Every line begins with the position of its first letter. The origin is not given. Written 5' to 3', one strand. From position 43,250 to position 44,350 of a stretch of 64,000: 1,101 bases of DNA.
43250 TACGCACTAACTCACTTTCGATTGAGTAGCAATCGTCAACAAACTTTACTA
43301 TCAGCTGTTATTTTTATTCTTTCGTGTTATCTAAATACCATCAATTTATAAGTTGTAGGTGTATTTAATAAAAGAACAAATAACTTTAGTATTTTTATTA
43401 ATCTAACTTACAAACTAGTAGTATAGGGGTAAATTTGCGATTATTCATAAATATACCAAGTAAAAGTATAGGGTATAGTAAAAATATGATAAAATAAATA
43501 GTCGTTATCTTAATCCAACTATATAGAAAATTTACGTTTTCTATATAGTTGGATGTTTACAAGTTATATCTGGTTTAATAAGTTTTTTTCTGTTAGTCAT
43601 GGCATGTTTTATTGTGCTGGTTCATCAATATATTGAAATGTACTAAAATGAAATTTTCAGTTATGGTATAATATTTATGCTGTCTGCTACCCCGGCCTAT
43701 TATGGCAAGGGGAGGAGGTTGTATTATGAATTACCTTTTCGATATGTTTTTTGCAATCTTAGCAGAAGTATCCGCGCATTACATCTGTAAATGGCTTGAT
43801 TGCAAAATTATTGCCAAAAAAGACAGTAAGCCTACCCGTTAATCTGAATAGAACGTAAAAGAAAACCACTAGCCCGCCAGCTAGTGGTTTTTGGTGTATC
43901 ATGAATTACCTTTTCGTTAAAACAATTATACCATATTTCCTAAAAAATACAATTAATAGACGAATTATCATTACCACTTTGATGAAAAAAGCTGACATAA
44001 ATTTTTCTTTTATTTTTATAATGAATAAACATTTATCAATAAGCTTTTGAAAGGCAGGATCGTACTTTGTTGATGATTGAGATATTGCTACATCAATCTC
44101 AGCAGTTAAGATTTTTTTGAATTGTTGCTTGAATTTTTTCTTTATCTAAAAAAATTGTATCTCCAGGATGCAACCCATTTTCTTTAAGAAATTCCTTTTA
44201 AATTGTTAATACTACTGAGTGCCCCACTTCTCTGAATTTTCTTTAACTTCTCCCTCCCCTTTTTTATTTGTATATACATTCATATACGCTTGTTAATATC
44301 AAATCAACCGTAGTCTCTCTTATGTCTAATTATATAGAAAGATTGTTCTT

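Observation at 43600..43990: par/Fst-like type I toxin-antitoxin module with convergent extended -10 promoters, direct repeats and a shared bidirectional terminator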

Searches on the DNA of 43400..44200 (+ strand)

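Call 4: search_rna_families(source=window, start=43400, end=44200, threshold=evalue, max_evalue=10, show_alignments=3)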
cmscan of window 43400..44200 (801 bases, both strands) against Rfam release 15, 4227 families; matches with E-value up to 10: 13.
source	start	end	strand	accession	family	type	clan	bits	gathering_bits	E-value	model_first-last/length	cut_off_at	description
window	43688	43903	+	RF02442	SpF66_sRNA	Gene; sRNA;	-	42.1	42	1.6e-08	1-239/239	no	Streptococcus sRNA SpF66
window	43829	43888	-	RF03151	cyano-S1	Cis-reg; leader;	-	21.9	39.9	0.11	23-76/81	no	Cyanobacterial ribosomal protein S1 leader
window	43951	44013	+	RF02064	STnc370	Gene; sRNA;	-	20.4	54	7.2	1-71/71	no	Enterobacterial sRNA STnc370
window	43510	43557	+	RF04213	MIR7807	Gene; miRNA;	-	20.3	90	0.26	1-134/134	no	MIR7807 microRNA precursor family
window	43862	43956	-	RF01822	RsaJ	Gene; sRNA;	-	18.5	100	0.062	1-287/287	no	RNA Staph. aureus A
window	43859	43972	-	RF01470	rli38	Gene; sRNA;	-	18.4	49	8.3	1-150/150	no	Listeria sRNA rli38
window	43513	43554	+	RF03686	mir-9424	Gene; miRNA;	-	17.9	90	1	19-50/68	no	mir-9424 microRNA precursor family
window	43513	43554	+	RF04128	MIR8562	Gene; miRNA;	-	17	211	1.6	1-242/242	no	MIR8562 microRNA precursor family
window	43858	43911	-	RF02399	NsiR1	Gene; sRNA;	-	15.7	39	2.9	1-60/60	no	Nitrogen stress-induced RNA 1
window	44030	44126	+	RF01866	ceN33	Gene; snRNA; snoRNA; CD-box;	-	15.4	75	2.7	1-118/118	no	C. elegans snoRNA ceN33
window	43509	43555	+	RF04079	MIR161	Gene; miRNA;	-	15.2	90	4.3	1-136/136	no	MIR161 microRNA precursor family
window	43729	43813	+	RF02551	DapZ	Cis-reg;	-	15.1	56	9.7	1-78/78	no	ABC transporter regulator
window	43512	43554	+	RF01239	snR49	Gene; snRNA; snoRNA; HACA-box;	CL00038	13.7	45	7.4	103-150/170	no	Small nucleolar RNA snR49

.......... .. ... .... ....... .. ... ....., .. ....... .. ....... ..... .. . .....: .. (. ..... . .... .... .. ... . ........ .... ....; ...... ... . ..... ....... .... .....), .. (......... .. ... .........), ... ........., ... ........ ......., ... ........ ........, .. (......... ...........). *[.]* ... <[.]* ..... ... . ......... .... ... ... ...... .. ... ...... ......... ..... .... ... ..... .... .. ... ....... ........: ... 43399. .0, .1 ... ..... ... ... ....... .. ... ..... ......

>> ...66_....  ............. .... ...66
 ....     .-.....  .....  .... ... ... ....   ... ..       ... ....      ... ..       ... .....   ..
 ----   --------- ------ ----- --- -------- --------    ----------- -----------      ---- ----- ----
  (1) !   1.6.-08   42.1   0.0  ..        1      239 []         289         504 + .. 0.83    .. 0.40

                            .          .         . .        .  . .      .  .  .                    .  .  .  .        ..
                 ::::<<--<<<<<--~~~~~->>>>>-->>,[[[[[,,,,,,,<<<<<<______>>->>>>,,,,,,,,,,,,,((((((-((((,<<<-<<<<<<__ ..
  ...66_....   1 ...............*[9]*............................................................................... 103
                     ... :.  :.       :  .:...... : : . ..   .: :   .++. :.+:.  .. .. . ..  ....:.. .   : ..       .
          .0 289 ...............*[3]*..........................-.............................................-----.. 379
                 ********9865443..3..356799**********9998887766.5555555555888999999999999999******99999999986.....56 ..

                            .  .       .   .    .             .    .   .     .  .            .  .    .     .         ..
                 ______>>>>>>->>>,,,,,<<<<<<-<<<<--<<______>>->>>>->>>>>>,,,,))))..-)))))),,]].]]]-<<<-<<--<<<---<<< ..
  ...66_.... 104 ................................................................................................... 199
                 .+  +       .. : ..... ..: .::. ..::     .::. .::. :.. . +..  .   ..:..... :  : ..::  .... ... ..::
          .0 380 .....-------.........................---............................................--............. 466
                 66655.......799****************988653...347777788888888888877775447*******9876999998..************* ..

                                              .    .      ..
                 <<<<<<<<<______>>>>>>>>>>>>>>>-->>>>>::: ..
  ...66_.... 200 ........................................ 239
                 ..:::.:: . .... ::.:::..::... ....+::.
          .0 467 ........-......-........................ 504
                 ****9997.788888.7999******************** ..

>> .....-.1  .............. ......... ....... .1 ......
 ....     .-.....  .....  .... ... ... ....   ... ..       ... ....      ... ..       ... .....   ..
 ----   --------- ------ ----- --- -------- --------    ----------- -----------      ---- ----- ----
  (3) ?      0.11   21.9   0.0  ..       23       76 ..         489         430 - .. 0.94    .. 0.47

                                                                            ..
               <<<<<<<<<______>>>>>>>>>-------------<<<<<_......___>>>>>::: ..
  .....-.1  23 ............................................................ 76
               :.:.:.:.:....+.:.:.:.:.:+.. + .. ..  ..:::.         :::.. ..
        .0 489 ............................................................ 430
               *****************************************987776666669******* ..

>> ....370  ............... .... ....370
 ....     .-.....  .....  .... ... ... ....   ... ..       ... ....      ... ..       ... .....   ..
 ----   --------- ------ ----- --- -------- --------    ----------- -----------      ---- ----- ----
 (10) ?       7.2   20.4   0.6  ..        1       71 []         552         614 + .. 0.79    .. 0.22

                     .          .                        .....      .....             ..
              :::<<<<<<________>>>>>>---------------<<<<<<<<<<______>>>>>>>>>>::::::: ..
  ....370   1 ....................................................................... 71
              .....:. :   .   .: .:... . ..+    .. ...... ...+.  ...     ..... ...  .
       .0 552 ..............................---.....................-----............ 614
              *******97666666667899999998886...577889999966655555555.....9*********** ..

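Call 7: search_dna_similar(query=window:43560-43990:+, collection=plasmids, mode=near, max_rows=30)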
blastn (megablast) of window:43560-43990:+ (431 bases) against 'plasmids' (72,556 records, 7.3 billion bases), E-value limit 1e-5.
Records with a match: 429; places in all: 640; records where one place covers at least 80% of the query: 149.
Best place of each record, by identity: >=99% 153; 95-99% 5; 90-95% 2; 80-90% 229; 60-80% 40.
By first word of the organism name: Enterococcus 427; Lactococcus 2.
By predicted mobility (MOB-suite, as given by PLSDB): conjugative 289; non-mobilizable 116; mobilizable 24.
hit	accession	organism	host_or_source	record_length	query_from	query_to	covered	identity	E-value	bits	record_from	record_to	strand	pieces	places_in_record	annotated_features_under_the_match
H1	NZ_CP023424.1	Enterococcus faecium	Homo sapiens,blood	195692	1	431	100%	100.0%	0e+0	797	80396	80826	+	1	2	none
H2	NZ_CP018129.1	Enterococcus faecium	Homo sapiens,feces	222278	1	431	100%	100.0%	0e+0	797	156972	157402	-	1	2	none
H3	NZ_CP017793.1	Enterococcus faecium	Homo sapiens,Peritoneal fluid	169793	1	431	100%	100.0%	0e+0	797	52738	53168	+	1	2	none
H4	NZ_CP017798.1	Enterococcus faecium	Homo sapiens,Peritoneal fluid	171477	1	431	100%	100.0%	0e+0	797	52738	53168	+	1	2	none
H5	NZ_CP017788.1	Enterococcus faecium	Homo sapiens,wound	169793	1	431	100%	100.0%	0e+0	797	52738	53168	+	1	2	none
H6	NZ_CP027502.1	Enterococcus faecium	Homo sapiens,blood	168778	1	431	100%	100.0%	0e+0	797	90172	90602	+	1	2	none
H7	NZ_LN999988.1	Enterococcus faecium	-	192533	1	431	100%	100.0%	0e+0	797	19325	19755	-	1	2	none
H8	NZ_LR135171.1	Enterococcus faecium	-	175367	1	431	100%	100.0%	0e+0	797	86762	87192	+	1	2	none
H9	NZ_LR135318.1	Enterococcus faecium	-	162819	1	431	100%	100.0%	0e+0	797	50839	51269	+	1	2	none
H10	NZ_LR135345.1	Enterococcus faecium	-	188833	1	431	100%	100.0%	0e+0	797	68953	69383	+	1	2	none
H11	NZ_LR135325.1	Enterococcus faecium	-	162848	1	431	100%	100.0%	0e+0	797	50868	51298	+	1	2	none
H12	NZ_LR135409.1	Enterococcus faecium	-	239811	1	431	100%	100.0%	0e+0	797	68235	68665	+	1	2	none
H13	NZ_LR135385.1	Enterococcus faecium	-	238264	1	431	100%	100.0%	0e+0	797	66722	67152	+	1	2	none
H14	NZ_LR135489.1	Enterococcus faecium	-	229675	1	431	100%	100.0%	0e+0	797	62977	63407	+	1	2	none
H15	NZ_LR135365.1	Enterococcus faecium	-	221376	1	431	100%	100.0%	0e+0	797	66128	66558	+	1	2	none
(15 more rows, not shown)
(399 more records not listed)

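Call 8: search_dna_similar(query=window:43560-43990:+, collection=phages, mode=distant, max_rows=15)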
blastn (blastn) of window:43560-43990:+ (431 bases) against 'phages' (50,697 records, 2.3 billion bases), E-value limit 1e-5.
Records with a match: 2; places in all: 2; records where one place covers at least 80% of the query: 0.
Best place of each record, by identity: 60-80% 2.
By first word of the organism name: Listeria 2.
By host as written in the record: Listeria monocytogenes 2.
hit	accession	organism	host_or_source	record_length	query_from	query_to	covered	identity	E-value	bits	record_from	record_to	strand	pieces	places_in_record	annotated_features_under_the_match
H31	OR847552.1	Listeria phage LM 4-11-1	Listeria monocytogenes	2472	96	401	71%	78.8%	5e-64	251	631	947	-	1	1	record has no annotation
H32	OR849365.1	Listeria phage LM 4-14-1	Listeria monocytogenes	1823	96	401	71%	78.8%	5e-64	251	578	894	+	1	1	record has no annotation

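Call 11: get_annotated_region(hit=H1, flank=6000)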
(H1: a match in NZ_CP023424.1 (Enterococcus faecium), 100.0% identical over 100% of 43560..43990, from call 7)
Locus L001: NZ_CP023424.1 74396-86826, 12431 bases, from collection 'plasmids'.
description: Enterococcus faecium strain K60-39 plasmid pTT39_p1, complete sequence
organism: Enterococcus faecium (NCBI taxid 1352)
taxonomy: Bacteria; Bacillota; Bacilli; Lactobacillales; Enterococcaceae; Enterococcus; Enterococcus faecium
host: -; source: Homo sapiens,blood; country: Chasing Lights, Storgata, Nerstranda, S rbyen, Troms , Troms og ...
typing (MOB-suite, as given by PLSDB): conjugative; replicon rep_cluster_893; relaxase MOBP; mating-pair formation MPF_T
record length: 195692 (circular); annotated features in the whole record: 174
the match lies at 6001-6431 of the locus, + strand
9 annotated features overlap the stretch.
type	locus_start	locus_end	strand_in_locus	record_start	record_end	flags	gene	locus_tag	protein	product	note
CDS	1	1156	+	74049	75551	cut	-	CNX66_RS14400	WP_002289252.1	PTS transporter subunit EIIC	GO:0009401 - phosphoenolpyruvate-dependent sugar phosphotransferase system [Evidence IEA]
CDS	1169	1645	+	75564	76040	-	-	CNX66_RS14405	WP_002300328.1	PTS glucose transporter subunit IIA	-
CDS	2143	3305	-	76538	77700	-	-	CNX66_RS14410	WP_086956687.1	IS3 family transposase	-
CDS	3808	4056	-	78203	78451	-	-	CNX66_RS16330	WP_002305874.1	hypothetical protein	-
CDS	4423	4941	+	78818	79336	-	-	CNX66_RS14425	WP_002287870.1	ClbS/DfsB family four-helix bundle protein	-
CDS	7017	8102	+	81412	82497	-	xerS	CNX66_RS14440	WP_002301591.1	tyrosine recombinase XerS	GO:0015074 - DNA integration [Evidence IEA]; GO:0006310 - DNA recombination [Evidence IEA]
CDS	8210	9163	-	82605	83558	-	-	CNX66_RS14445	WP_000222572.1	IS30 family transposase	-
CDS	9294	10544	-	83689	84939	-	-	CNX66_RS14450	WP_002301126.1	PTS sugar transporter subunit IIC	GO:0009401 - phosphoenolpyruvate-dependent sugar phosphotransferase system [Evidence IEA]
CDS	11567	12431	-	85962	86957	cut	lacD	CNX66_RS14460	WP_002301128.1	tagatose-bisphosphate aldolase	GO:0019512 - lactose catabolic process via tagatose-6-phosphate [Evidence IEA]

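Call 17: search_dna_similar(query=window:43640-43960:+, collection=plasmids, mode=distant, max_rows=60, rows=spread)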
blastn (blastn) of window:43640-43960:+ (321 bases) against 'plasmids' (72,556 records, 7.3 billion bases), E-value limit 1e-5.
Records with a match: 444; places in all: 724; records where one place covers at least 80% of the query: 432.
Best place of each record, by identity: >=99% 146; 95-99% 3; 90-95% 1; 80-90% 159; 60-80% 135.
By first word of the organism name: Enterococcus 438; Lactococcus 3; Carnobacterium 2; Nicoliella 1.
By predicted mobility (MOB-suite, as given by PLSDB): conjugative 299; non-mobilizable 119; mobilizable 26.
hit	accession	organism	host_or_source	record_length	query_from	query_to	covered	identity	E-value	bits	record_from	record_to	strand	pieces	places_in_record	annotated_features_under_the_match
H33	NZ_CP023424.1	Enterococcus faecium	Homo sapiens,blood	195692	1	321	100%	100.0%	5e-163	580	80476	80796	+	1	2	none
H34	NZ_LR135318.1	Enterococcus faecium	-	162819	1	321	100%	100.0%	5e-163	580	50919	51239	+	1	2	none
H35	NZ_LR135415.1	Enterococcus faecium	-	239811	1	321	100%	100.0%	5e-163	580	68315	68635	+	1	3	none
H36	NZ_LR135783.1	Enterococcus faecium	-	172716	1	321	100%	100.0%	5e-163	580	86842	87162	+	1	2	none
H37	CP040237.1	Enterococcus faecium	Homo sapiens,Pus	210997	1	321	100%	100.0%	5e-163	580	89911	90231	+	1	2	none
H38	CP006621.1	Enterococcus faecium Aus0085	-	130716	1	321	100%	100.0%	5e-163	580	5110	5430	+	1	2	none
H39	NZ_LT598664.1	Enterococcus faecium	Homo sapiens,clinical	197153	1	321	100%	100.0%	5e-163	580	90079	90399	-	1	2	none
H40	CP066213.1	Enterococcus faecium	Homo sapiens,Digestive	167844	1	321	100%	100.0%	5e-163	580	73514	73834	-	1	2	none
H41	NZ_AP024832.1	Enterococcus faecium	Homo sapiens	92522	1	321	100%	100.0%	5e-163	580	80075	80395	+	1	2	none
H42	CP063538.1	Enterococcus faecium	Homo sapiens,rectal swab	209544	1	321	100%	100.0%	5e-163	580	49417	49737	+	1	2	none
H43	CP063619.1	Enterococcus faecium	Homo sapiens,rectal swab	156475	1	321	100%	100.0%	5e-163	580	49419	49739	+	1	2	none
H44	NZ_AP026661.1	Enterococcus faecium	Homo sapiens,urine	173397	1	321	100%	100.0%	5e-163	580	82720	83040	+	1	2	none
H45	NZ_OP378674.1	Enterococcus faecium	-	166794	1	321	100%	100.0%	5e-163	580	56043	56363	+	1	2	none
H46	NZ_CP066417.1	Enterococcus faecium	Homo sapiens,cell culture,rectal swab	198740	1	321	100%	100.0%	5e-163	580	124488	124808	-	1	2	none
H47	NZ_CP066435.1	Enterococcus faecium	Homo sapiens,cell culture,rectal swab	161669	1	321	100%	100.0%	5e-163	580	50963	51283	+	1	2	none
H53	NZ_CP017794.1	Enterococcus faecium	Homo sapiens,Peritoneal fluid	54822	10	321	97%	80.5%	3e-71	276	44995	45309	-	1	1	none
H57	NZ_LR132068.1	Enterococcus faecium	-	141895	16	321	95%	80.8%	9e-71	274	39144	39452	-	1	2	none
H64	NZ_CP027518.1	Enterococcus faecium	Homo sapiens,blood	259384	16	321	95%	80.1%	5e-68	265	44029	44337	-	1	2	none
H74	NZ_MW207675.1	Enterococcus faecium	-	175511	16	321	95%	79.1%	2e-65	255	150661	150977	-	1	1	none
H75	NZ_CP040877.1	Enterococcus faecium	Homo sapiens,cell culture,feces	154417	16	321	95%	78.4%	1e-62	246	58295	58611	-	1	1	none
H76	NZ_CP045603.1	Enterococcus faecium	cell culture,probitic products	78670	16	321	95%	78.4%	4e-63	248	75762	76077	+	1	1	none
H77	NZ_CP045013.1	Enterococcus faecium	Oreochromis niloticus,bacterial ...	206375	16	321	95%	78.2%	2e-59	236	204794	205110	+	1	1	none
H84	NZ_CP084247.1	Enterococcus lactis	goat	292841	16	321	95%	78.1%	5e-61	242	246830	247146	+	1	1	none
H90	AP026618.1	Enterococcus faecium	Homo sapiens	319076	16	321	95%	77.6%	1e-56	227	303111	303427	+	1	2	none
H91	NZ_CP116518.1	Enterococcus faecium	Bos taurus,whole organism,fecal sample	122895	16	231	67%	81.9%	3e-52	212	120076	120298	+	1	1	none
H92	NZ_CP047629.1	Lactococcus raffinolactis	pure culture from sewage,sewage from ...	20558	125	260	42%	79.7%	1e-19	104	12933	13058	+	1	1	none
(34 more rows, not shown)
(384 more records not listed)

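Call 18: get_annotated_region(hit=H53, flank=1500)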
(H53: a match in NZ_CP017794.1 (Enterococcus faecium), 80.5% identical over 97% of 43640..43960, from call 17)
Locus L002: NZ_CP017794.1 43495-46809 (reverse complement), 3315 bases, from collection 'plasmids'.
description: Enterococcus faecium strain E240 plasmid unnamed2, complete sequence
organism: Enterococcus faecium (NCBI taxid 1352)
taxonomy: Bacteria; Bacillota; Bacilli; Lactobacillales; Enterococcaceae; Enterococcus; Enterococcus faecium
host: -; source: Homo sapiens,Peritoneal fluid; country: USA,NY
typing (MOB-suite, as given by PLSDB): conjugative; replicon rep_cluster_889; relaxase MOBP; mating-pair formation MPF_T
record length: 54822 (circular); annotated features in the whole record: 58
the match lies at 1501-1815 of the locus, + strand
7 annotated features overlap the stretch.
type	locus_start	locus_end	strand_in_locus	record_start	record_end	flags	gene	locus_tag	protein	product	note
CDS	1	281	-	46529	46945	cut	-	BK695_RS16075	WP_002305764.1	hypothetical protein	-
CDS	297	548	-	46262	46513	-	-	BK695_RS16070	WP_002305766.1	hypothetical protein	-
CDS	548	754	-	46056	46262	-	-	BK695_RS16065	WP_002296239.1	hypothetical protein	-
CDS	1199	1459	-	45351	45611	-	-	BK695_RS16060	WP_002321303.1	hypothetical protein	-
CDS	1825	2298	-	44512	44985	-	ssb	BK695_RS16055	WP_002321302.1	single-stranded DNA-binding protein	GO:0006310 - DNA recombination [Evidence IEA]; GO:0006281 - DNA repair [Evidence IEA]; GO:0006260 - DNA replication ...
CDS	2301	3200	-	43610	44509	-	-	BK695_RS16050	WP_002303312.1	nucleotidyl transferase AbiEii/AbiGii toxin family protein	-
CDS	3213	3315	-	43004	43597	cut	-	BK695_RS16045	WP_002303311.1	type IV toxin-antitoxin system AbiEi family antitoxin domain-containing protein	-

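Call 19: get_annotated_region(hit=H57, flank=1500)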
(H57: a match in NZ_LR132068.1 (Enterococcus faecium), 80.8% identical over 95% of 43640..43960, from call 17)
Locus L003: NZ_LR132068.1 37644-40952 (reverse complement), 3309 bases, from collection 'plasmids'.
description: Enterococcus faecium isolate E0139 plasmid 2
organism: Enterococcus faecium (NCBI taxid 1352)
taxonomy: Bacteria; Bacillota; Bacilli; Lactobacillales; Enterococcaceae; Enterococcus; Enterococcus faecium
host: -; source: -; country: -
typing (MOB-suite, as given by PLSDB): conjugative; replicon rep_cluster_893; relaxase MOBP; mating-pair formation MPF_T
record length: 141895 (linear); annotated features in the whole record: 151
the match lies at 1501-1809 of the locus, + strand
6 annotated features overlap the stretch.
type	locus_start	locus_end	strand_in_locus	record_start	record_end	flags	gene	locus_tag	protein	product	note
CDS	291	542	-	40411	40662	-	-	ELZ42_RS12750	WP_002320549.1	hypothetical protein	-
CDS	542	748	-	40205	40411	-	-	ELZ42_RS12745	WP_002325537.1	hypothetical protein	-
CDS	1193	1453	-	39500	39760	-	-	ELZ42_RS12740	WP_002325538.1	hypothetical protein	-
CDS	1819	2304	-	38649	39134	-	ssb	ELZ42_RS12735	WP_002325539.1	single-stranded DNA-binding protein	GO:0006310 - DNA recombination [Evidence IEA]; GO:0006281 - DNA repair [Evidence IEA]; GO:0006260 - DNA replication ...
CDS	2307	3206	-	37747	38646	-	-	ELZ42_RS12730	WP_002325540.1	nucleotidyl transferase AbiEii/AbiGii toxin family protein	-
CDS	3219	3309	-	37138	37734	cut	-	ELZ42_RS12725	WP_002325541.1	type IV toxin-antitoxin system AbiEi family antitoxin domain-containing protein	-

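Call 20: get_annotated_region(hit=H64, flank=1500)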
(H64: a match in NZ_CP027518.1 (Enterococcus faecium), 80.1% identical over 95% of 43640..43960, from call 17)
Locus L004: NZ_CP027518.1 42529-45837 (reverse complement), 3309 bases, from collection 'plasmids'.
description: Enterococcus faecium strain AUSMDU00004024 plasmid unnamed1, complete sequence
organism: Enterococcus faecium (NCBI taxid 1352)
taxonomy: Bacteria; Bacillota; Bacilli; Lactobacillales; Enterococcaceae; Enterococcus; Enterococcus faecium
host: -; source: Homo sapiens,blood; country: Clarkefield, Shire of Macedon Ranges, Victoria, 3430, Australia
typing (MOB-suite, as given by PLSDB): conjugative; replicon rep_cluster_893,rep_cluster_935; relaxase MOBP; mating-pair formation MPF_T
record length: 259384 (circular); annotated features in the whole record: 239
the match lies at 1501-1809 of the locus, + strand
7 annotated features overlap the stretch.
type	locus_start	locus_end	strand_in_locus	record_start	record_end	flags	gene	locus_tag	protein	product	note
CDS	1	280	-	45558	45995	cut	-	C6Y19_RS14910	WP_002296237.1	hypothetical protein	-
CDS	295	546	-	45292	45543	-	-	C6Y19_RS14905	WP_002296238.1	hypothetical protein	-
CDS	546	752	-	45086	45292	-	-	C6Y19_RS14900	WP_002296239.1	hypothetical protein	-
CDS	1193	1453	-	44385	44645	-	-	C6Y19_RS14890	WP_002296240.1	hypothetical protein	-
CDS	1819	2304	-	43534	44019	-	ssb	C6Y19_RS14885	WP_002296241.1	single-stranded DNA-binding protein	GO:0006310 - DNA recombination [Evidence IEA]; GO:0006281 - DNA repair [Evidence IEA]; GO:0006260 - DNA replication ...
CDS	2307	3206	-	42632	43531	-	-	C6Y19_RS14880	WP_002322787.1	nucleotidyl transferase AbiEii/AbiGii toxin family protein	-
CDS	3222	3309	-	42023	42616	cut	-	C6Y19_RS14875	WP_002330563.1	type IV toxin-antitoxin system AbiEi family antitoxin domain-containing protein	-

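Call 21: get_annotated_region(hit=H74, flank=1500)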
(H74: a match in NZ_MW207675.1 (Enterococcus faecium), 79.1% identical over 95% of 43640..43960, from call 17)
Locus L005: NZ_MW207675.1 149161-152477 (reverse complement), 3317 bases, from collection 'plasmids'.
description: Enterococcus faecium strain DY32 plasmid pDY32-optrA, complete sequence
organism: Enterococcus faecium (NCBI taxid 1352)
taxonomy: Bacteria; Bacillota; Bacilli; Lactobacillales; Enterococcaceae; Enterococcus; Enterococcus faecium
host: -; source: -; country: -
typing (MOB-suite, as given by PLSDB): non-mobilizable; replicon rep_cluster_1118,rep_cluster_893
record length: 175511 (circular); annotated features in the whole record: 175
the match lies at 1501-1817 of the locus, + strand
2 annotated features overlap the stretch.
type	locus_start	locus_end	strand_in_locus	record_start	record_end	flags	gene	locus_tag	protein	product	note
CDS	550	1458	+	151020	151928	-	-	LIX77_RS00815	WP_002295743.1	IS982-like element ISEfm1 family transposase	GO:0006313 - DNA transposition [Evidence IEA]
CDS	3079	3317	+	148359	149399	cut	-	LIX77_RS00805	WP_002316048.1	replication initiator protein A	-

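Call 22: get_annotated_region(hit=H75, flank=1500)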
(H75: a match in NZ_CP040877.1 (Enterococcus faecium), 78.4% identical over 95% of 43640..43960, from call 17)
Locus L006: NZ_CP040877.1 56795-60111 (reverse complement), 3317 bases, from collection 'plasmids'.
description: Enterococcus faecium strain HB-1 plasmid punnamed, complete sequence
organism: Enterococcus faecium (NCBI taxid 1352)
taxonomy: Bacteria; Bacillota; Bacilli; Lactobacillales; Enterococcaceae; Enterococcus; Enterococcus faecium
host: -; source: Homo sapiens,cell culture,feces; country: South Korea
typing (MOB-suite, as given by PLSDB): non-mobilizable; replicon rep_cluster_893
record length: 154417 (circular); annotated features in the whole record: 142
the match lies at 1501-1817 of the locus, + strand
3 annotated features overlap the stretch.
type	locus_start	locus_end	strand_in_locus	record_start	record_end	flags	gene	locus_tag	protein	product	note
CDS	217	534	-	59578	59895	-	-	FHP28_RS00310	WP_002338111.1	type II toxin-antitoxin system RelE/ParE family toxin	GO:0030541 - plasmid partitioning [Evidence IEA]; GO:0051290 - protein heterotetramerization [Evidence IEA]; GO:0009432 ...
CDS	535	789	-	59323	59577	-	-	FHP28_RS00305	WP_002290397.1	AbrB family transcriptional regulator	-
CDS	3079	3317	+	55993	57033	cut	-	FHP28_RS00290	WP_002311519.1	replication initiator protein A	-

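Call 23: get_annotated_region(hit=H76, flank=1500)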
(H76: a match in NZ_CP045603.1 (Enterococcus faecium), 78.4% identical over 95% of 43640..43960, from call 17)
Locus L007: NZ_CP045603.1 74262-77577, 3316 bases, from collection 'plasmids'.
description: Enterococcus faecium strain TK-P5D plasmid p.P5D.1, complete sequence
organism: Enterococcus faecium (NCBI taxid 1352)
taxonomy: Bacteria; Bacillota; Bacilli; Lactobacillales; Enterococcaceae; Enterococcus; Enterococcus faecium
host: -; source: cell culture,probitic products; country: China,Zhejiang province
typing (MOB-suite, as given by PLSDB): conjugative; replicon rep_cluster_893; relaxase MOBP; mating-pair formation MPF_T
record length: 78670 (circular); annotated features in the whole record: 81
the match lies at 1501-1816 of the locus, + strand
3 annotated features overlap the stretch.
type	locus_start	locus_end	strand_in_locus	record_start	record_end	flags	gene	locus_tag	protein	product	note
CDS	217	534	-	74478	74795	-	-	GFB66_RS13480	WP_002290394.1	type II toxin-antitoxin system RelE/ParE family toxin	GO:0030541 - plasmid partitioning [Evidence IEA]; GO:0051290 - protein heterotetramerization [Evidence IEA]; GO:0009432 ...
CDS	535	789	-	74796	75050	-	-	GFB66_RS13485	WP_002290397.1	AbrB family transcriptional regulator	-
CDS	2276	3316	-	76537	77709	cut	-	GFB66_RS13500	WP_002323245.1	IS256-like element IS1542 family transposase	GO:0006313 - DNA transposition [Evidence IEA]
